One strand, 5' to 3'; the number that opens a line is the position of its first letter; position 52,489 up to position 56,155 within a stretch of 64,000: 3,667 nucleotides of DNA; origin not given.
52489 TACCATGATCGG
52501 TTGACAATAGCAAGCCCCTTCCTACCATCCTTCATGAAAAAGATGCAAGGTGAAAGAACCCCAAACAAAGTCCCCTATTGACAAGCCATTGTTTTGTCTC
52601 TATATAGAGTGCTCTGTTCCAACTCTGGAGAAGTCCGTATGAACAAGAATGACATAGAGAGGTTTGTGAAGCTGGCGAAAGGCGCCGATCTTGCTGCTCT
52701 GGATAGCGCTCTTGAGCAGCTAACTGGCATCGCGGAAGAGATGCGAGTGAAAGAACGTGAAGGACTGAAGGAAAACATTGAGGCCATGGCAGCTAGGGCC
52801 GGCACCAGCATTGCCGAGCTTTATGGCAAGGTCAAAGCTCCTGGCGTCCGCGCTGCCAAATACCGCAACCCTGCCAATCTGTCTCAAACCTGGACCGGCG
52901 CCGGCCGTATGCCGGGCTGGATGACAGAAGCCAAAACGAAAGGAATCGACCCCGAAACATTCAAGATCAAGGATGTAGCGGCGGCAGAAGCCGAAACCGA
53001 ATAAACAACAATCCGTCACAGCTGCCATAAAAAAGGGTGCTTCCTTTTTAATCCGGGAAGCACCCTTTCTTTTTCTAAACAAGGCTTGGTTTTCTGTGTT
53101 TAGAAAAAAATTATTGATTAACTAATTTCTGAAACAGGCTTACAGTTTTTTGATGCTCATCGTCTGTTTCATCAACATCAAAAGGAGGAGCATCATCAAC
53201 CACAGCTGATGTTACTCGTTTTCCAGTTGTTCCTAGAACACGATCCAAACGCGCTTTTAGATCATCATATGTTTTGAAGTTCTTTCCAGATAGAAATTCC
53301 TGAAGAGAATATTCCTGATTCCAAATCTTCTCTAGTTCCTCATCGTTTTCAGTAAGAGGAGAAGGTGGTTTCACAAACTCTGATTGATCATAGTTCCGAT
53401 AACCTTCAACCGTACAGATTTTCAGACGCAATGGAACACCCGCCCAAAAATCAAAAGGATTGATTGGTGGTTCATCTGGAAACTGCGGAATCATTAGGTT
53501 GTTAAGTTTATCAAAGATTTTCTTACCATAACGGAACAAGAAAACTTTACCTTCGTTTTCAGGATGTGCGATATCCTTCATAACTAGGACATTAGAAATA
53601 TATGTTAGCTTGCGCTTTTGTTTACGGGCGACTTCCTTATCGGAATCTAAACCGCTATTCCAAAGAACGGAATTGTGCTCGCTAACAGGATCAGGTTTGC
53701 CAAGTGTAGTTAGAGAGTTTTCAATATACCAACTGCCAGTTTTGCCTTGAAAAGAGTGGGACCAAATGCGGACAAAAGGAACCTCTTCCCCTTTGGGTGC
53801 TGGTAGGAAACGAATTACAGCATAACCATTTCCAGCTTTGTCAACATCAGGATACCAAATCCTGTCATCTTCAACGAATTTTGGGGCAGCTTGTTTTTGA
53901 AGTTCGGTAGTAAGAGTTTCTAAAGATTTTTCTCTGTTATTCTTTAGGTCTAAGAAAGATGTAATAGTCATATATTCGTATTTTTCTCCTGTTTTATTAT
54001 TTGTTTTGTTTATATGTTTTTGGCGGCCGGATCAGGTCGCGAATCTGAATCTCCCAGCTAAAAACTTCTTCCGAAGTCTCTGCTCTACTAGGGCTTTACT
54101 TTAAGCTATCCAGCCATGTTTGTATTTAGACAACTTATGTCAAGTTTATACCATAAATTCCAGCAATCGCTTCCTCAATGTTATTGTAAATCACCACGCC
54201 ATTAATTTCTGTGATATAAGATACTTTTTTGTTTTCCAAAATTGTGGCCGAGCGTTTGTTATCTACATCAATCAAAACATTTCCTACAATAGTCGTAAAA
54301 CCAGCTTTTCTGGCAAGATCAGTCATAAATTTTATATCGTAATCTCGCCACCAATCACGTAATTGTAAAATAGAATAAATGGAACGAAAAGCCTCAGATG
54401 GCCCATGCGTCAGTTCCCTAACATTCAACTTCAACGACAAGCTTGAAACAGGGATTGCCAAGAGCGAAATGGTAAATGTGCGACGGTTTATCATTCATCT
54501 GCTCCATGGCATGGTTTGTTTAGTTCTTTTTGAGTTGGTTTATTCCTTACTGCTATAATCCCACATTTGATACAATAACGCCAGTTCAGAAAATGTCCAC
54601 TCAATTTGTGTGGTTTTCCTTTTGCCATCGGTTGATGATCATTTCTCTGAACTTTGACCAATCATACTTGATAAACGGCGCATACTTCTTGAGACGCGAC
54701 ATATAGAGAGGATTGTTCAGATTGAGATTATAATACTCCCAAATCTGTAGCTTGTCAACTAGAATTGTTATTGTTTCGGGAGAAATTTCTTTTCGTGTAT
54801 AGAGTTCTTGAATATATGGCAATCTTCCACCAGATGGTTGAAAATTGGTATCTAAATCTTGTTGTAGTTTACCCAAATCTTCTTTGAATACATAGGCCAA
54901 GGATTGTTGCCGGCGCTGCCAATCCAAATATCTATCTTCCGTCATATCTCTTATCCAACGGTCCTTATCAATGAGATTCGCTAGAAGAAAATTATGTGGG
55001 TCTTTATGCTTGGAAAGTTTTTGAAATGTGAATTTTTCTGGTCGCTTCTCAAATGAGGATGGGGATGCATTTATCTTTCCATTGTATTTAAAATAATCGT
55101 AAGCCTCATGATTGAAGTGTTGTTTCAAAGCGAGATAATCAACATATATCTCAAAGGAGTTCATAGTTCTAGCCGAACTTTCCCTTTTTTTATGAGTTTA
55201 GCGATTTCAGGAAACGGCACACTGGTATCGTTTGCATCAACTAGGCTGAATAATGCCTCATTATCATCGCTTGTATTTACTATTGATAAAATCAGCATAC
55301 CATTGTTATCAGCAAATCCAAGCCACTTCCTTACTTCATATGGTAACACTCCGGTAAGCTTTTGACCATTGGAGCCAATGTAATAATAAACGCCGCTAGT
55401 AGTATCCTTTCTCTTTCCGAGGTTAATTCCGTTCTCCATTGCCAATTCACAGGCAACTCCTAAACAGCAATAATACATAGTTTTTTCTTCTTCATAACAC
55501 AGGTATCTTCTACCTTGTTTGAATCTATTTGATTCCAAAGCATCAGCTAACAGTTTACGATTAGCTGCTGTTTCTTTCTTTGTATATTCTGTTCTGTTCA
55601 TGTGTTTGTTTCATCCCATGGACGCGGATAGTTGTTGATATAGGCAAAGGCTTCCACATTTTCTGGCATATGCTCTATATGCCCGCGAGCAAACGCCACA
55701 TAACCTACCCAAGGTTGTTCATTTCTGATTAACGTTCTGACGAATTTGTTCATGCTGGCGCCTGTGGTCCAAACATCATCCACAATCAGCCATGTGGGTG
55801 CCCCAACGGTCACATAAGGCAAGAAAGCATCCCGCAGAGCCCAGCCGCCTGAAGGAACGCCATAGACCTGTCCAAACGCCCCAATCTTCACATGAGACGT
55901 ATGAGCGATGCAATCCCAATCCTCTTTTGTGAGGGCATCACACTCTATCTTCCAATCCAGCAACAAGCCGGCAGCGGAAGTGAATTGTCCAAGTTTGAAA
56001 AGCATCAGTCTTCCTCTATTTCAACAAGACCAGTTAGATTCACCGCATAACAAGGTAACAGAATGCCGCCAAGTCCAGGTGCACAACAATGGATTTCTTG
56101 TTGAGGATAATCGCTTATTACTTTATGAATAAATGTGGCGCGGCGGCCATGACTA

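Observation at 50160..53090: GC-rich accessory island carrying an H-NS-like silencer and a DUF2786-like gene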

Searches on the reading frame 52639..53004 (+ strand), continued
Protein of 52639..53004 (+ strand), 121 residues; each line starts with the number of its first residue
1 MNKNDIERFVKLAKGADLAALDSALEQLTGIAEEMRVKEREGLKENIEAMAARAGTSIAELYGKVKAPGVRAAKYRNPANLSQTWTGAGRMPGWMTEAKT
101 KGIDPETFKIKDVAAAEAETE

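Call 92: find_encoding_contigs(protein=P0040, flank=6000, max_places=2)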
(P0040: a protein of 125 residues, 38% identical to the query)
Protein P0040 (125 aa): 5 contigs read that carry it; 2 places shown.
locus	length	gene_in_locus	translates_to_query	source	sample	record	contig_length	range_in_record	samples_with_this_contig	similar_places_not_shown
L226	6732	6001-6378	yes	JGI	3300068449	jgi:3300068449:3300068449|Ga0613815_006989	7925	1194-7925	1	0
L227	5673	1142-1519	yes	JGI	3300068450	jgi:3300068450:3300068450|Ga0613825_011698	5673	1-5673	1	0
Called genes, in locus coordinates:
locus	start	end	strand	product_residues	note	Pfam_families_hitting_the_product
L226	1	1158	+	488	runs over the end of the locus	-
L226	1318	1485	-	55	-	-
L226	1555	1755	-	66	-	-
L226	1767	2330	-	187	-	PF01068:DNA_ligase_A_M (faint)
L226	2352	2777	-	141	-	-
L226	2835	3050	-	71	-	-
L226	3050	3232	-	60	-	-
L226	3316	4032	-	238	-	-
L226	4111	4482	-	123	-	-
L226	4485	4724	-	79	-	-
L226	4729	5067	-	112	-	-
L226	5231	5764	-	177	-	-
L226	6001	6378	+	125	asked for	PF00816:Histone_HNS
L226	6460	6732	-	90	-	?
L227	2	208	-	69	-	?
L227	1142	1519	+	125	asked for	PF00816:Histone_HNS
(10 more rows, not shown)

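Call 93: search_dna_similar(query=P0006, collection=phages, mode=protein, max_evalue=0.01, max_rows=30)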
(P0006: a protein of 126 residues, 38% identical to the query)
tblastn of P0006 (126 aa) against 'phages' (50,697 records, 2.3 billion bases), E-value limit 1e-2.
Records with a match: 17; places in all: 17; records where one place covers at least 80% of the query: 4.
Best place of each record, by identity: <60% 17.
By first word of the organism name: Ralstonia 9; Acinetobacter 4; Dolichospermum 2; Burkholderia 1; Phaeobacter 1.
By host as written in the record: Ralstonia solanacearum 9; - 4; Dolichospermum flos-aquae 2; Burkholderia 1; Phaeobacter inhibens DSM 17395 1.
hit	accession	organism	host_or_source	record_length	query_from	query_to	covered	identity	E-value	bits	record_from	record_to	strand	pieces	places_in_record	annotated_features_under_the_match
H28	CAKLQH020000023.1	Acinetobacter phage MD-2021a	not known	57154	18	119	81%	39.5%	2e-15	77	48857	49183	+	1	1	hns: DNA-binding protein H-NS (Histone-like protein HLP-II)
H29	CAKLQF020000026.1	Acinetobacter phage MD-2021a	not known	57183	18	119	81%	39.5%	2e-15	77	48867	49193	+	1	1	hns: DNA-binding protein H-NS (Histone-like protein HLP-II)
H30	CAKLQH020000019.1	Acinetobacter phage MD-2021a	not known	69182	13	110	78%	35.8%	2e-8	57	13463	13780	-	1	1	global DNA-binding transcriptional dual regulator H-NS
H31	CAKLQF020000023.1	Acinetobacter phage MD-2021a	not known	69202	13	110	78%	35.8%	2e-8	57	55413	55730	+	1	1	global DNA-binding transcriptional dual regulator H-NS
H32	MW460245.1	Burkholderia phage BCSR5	Burkholderia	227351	15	124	87%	31.0%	9e-3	40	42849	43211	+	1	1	DNA-binding protein H-NS | hypothetical protein (x2)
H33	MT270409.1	Phaeobacter phage MD18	Phaeobacter inhibens DSM 17395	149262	10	109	79%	34.0%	1e-13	71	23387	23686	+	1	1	none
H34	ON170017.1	Ralstonia phage YO001_3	Ralstonia solanacearum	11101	6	121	92%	27.6%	3e-3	41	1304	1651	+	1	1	record has no annotation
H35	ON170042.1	Ralstonia phage YO013_3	Ralstonia solanacearum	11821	6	96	72%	30.6%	2e-3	42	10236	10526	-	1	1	record has no annotation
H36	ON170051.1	Ralstonia phage YO017_3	Ralstonia solanacearum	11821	6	96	72%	30.6%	2e-3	42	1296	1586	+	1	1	record has no annotation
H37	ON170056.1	Ralstonia phage YO019_3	Ralstonia solanacearum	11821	6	96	72%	30.6%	2e-3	42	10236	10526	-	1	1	record has no annotation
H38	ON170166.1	Ralstonia phage YO096_3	Ralstonia solanacearum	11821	6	96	72%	30.6%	2e-3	42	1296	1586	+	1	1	record has no annotation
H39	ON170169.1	Ralstonia phage YO097_3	Ralstonia solanacearum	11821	6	96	72%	30.6%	2e-3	42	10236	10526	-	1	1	record has no annotation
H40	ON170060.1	Ralstonia phage YO022_2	Ralstonia solanacearum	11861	6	96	72%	30.6%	2e-3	42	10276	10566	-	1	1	record has no annotation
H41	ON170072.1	Ralstonia phage YO031_2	Ralstonia solanacearum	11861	6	96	72%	30.6%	2e-3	42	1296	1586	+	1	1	record has no annotation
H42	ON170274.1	Ralstonia phage YO163_3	Ralstonia solanacearum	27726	14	96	66%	32.2%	3e-3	41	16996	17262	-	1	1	record has no annotation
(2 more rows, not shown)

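Call 94: search_dna_similar(query=P0022, collection=phages, mode=protein, max_evalue=0.01, max_rows=30)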
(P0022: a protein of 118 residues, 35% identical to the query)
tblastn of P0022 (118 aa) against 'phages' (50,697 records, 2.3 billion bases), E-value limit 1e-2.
No match.

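Call 99: search_solved_structures(query=A3, max_evalue=10, show_alignments=0)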
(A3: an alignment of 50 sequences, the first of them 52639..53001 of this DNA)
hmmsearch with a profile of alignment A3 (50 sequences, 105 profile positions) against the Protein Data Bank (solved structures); distinct sequences matched with E-value up to 10: 46.
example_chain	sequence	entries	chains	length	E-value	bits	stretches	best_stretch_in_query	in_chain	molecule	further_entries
2lrx_A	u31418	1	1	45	8.1e-08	35.8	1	65-105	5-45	DNA-binding protein stpA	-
2lev_A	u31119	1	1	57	8.1e-08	35.8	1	67-105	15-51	Ler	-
1hnr_A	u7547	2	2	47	1.2e-06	32.1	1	67-105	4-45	H-NS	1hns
2l93_A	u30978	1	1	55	1.8e-06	31.5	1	67-105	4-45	DNA-binding protein H-NS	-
2l92_A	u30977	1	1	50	2.1e-06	31.3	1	67-92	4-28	Histone family protein nucleoid-structuring protein H-NS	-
7bqq_A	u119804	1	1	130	0.0026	21.3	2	14-57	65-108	Gogy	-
7uvj_A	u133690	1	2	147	0.0057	20.2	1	9-59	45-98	Apolipoprotein E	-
1le2_A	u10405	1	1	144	0.0059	20.2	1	9-59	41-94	APOLIPOPROTEIN E2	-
6cfe_A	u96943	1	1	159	0.006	20.2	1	6-59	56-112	Mutant of Apolipoprotein E3 (APO-E3)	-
1bz4_A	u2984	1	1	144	0.0062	20.1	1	9-59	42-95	PROTEIN (APOLIPOPROTEIN E)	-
1lpe_A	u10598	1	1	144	0.0067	20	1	9-59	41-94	APOLIPOPROTEIN E3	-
9l08_A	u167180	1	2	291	0.0078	19.8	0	6-40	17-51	Covalently Connected Cytochrome c555 trimer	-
1or2_A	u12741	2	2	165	0.0078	19.8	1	9-59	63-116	APOLIPOPROTEIN E | PROTEIN (APOLIPOPROTEIN E)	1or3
7fcs_A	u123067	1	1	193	0.011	19.3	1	9-59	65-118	Apolipoprotein E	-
2kc3_A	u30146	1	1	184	0.012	19.2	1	9-59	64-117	Apolipoprotein E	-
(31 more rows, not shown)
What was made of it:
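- On H-NS family (Pfam Histone_HNS, PF00816): A profile of 50 relatives hits the StpA, Ler, H-NS and Bv3F C-terminal domains in the PDB at E 8e-8 to 2e-6 (call 99).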

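Call 101: find_encoding_contigs(protein=P0004, flank=3000, max_places=3)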
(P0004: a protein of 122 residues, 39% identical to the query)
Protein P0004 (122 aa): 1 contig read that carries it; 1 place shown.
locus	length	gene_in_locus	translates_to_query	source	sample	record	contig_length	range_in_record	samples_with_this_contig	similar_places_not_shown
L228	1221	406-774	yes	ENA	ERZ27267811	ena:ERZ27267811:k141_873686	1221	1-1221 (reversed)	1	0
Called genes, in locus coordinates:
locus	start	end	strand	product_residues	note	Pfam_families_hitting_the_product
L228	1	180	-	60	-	?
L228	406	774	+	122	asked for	PF00816:Histone_HNS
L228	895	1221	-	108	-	?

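Call 102: find_encoding_contigs(protein=P0181, flank=5000, max_places=2)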
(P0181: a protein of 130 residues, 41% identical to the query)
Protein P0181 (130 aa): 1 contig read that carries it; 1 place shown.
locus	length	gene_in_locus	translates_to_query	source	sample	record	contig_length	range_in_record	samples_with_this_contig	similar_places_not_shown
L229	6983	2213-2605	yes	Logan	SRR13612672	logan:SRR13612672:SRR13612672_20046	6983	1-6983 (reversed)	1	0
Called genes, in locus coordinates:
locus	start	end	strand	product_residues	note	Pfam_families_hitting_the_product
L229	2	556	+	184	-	?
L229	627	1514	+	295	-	PF08804:gp32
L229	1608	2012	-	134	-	-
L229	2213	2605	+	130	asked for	PF00816:Histone_HNS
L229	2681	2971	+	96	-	-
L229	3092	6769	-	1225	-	-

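Call 105: search_protein_families(library=padloc, proteins=[window:52639-53001:+], max_evalue=0.01)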
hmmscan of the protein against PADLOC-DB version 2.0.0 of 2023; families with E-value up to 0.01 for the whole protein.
window:52639-53001:+ (121 aa): 0 families

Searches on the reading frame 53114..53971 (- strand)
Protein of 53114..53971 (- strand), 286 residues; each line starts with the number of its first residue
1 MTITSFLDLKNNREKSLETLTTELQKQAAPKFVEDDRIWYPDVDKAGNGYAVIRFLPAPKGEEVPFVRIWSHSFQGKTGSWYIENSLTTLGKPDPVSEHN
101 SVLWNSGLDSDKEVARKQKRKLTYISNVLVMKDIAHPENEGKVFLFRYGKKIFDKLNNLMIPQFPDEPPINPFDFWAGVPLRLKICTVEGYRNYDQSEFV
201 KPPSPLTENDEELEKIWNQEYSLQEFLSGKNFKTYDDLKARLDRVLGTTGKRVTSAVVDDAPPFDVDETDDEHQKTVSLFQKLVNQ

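Call 7: search_protein_families(library=pfam, proteins=[window:53114-53971:-], max_evalue=0.1)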
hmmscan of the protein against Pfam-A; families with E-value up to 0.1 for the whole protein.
window:53114-53971:- (286 aa): 1 family
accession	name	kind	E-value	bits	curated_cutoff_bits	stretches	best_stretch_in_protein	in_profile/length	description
PF08804.16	gp32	-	1.1e-43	150.1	26.8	1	47-245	1-207/208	gp32 DNA binding protein like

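Call 8: search_protein_families(library=phrogs, proteins=[window:53114-53971:-], max_evalue=0.1)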
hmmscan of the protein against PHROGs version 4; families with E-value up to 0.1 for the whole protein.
window:53114-53971:- (286 aa): 3 families
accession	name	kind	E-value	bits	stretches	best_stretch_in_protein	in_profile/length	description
phrog_224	-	DNA, RNA and nucleotide metabolism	1.5e-108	364.4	1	5-272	2-271/318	single strand DNA binding protein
phrog_1764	-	unknown function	3e-42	146.1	1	18-256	8-253/391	unknown function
phrog_1192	-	DNA, RNA and nucleotide metabolism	2.4e-10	41.4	1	47-240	34-227/326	single strand DNA binding protein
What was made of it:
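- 53111..53971 (-): gp32 single-strand DNA-binding protein gene (context; the conserved neighbour of the H-NS gene). PF08804 150 bits, phrog_224 E 1.5e-108 (calls 7, 8).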

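Call 13: search_dna_similar(query=window:53114-53971:-, collection=phages, mode=protein, max_rows=25)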
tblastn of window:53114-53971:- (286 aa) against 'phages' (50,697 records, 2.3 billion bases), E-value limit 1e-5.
Records with a match: 2473; places in all: 2474; records where one place covers at least 80% of the query: 1719.
Best place of each record, by identity: 60-80% 8; <60% 2465.
By first word of the organism name: Escherichia 633; Synechococcus 378; Klebsiella 323; Salmonella 194; Vibrio 138; Shigella 89; Aeromonas 80; Acinetobacter 71; Cyanophage 61; Enterobacter 59; and 52 more.
By host as written in the record: - 451; Escherichia coli 268; Klebsiella pneumoniae 109; Synechococcus 107; Synechococcus sp. 38; Escherichia coli O157:H7 35; Salmonella enterica 29; Synechococcus sp. WH7803 28; and 530 more.
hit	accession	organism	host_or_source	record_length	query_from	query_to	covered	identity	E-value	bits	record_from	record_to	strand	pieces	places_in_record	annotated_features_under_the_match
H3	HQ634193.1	Cyanophage P-RSM6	Prochlorococcus NATL2A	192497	5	255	88%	62.1%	2e-93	307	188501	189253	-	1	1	single-stranded DNA binding protein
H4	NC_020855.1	Cyanophage P-RSM6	Prochlorococcus NATL2A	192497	5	255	88%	62.1%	2e-93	307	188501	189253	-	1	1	single strand DNA binding protein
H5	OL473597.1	Synechococcus phage S-SZBM1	Synechococcus sp. CB0101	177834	2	253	88%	59.8%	2e-91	301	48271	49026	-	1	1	single stranded DNA-binding protein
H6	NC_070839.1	Synechococcus phage S-SZBM1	Synechococcus sp. CB0101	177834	2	253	88%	59.8%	2e-91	301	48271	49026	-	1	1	single stranded DNA-binding protein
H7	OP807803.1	Synechococcus phage MS29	South China Sea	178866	2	249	87%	60.3%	1e-92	305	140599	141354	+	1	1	record has no annotation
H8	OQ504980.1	Synechococcus phage S-MS29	Synechococcus sp. MW02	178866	2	249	87%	60.3%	1e-92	305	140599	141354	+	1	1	single-stranded DNA-binding protein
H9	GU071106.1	Synechococcus phage Syn19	Synechococcus sp. WH8109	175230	2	250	87%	59.7%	7e-93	305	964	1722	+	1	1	gp32: ssDNA binding protein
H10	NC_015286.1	Synechococcus phage Syn19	Synechococcus sp. WH8109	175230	2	250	87%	59.7%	7e-93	305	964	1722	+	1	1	gp32: single strand DNA binding protein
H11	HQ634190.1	Cyanophage Syn2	Synechococcus sp. WH8012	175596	2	250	87%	59.7%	8e-93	305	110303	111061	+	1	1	single-stranded DNA binding protein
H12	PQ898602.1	Synechococcus phage S-SCSM2R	Synechococcus sp. WH7803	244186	2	250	87%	59.4%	2e-88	293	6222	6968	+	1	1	single-stranded DNA binding protein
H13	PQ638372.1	Synechococcus phage WH25-B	Synechococcus sp. WH 7803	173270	2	250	87%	59.3%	3e-93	306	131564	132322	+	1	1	single-stranded DNA binding protein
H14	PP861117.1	Synechococcus phage QB2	Synechococcus sp. MW02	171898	2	250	87%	59.3%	5e-93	306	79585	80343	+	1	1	hypothetical protein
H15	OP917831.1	Synechococcus phage S-M1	Synechococcus sp. WH 7803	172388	2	250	87%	59.3%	5e-93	306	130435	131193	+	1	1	single-stranded DNA binding protein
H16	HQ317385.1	Synechococcus phage S-RIM8 A.HR5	Synechococcus sp. WH7803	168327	2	250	87%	58.9%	5e-93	306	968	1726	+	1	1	single-stranded DNA binding protein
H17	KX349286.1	Synechococcus phage S-RIM8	Synechococcus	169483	2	250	87%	58.9%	5e-93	306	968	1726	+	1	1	single-stranded DNA binding protein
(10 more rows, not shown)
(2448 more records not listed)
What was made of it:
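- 53111..53971 (-): The best cultured-phage match is cyanophage P-RSM6 at 62% (call 13).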

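Call 18: find_related_loci(query=window:53114-53971:-, collection=viral_contigs, flank=10000)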
Query window:53114-53971:- (286 aa) in viral_contigs; peptide patterns used: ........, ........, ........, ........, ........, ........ (x = any residue, [..] = any of these).
600 stretches matched a pattern (row limit reached: there are more); 599 encode a relative of the query (tblastn E <= 1e-3); the best 80 are kept; 80 distinct loci.
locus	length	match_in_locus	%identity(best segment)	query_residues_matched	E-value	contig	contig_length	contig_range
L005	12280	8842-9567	69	4-247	8e-109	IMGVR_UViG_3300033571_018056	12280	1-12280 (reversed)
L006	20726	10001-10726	66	4-247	2e-107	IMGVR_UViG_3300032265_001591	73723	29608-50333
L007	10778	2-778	63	4-260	2e-106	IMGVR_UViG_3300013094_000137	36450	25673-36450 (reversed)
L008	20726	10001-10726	66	10-250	1e-106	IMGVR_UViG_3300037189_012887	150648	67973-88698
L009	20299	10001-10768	61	1-256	4e-104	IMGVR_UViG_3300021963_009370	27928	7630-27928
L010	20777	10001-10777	63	2-258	4e-104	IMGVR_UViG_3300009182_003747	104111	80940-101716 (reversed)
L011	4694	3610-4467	58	13-285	2e-104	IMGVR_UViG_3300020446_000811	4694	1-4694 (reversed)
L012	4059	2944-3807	57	3-285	6e-105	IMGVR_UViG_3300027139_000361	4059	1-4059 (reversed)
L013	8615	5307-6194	57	4-286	2e-103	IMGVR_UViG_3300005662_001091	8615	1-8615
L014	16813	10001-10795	62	2-263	2e-103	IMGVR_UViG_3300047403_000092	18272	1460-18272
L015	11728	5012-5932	55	1-285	2e-103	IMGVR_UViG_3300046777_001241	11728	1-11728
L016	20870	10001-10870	58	16-284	5e-103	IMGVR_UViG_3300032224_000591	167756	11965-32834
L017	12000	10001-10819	57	1-266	4e-103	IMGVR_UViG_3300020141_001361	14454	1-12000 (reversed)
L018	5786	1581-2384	60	1-262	6e-103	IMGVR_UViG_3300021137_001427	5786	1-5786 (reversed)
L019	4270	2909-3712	60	1-262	2e-103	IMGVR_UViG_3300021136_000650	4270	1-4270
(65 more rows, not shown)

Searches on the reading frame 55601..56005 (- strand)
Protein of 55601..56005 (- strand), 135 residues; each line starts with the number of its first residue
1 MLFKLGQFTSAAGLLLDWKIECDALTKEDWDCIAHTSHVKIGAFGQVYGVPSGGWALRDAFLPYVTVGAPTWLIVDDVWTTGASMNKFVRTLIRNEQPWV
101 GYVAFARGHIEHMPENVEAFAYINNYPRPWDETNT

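Call 65: search_protein_families(library=ncbifam, proteins=[window:55601-56005:-], max_evalue=0.1)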
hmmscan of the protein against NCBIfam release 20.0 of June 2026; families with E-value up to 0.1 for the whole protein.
window:55601-56005:- (135 aa): 4 families
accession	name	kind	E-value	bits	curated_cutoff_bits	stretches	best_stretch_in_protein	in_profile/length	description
TIGR00201.1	comF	subfamily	0.01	15.8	233.55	1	73-97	156-180/190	ComF family protein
NF008616.0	PRK11595.1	equivalog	0.028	13.9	304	1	57-96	175-214/227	DNA utilization protein GntX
NF002620.0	PRK02277.1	subfamily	0.043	13.5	115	1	71-103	143-176/201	orotate phosphoribosyltransferase-like protein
TIGR00336.1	pyrE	equivalog_domain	0.054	13.3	106.8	1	73-97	112-136/173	orotate phosphoribosyltransferase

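Call 105: search_protein_families(library=padloc, proteins=[window:55601-56005:-], max_evalue=0.01)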
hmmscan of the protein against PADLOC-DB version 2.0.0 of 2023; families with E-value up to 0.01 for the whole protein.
window:55601-56005:- (135 aa): 0 families
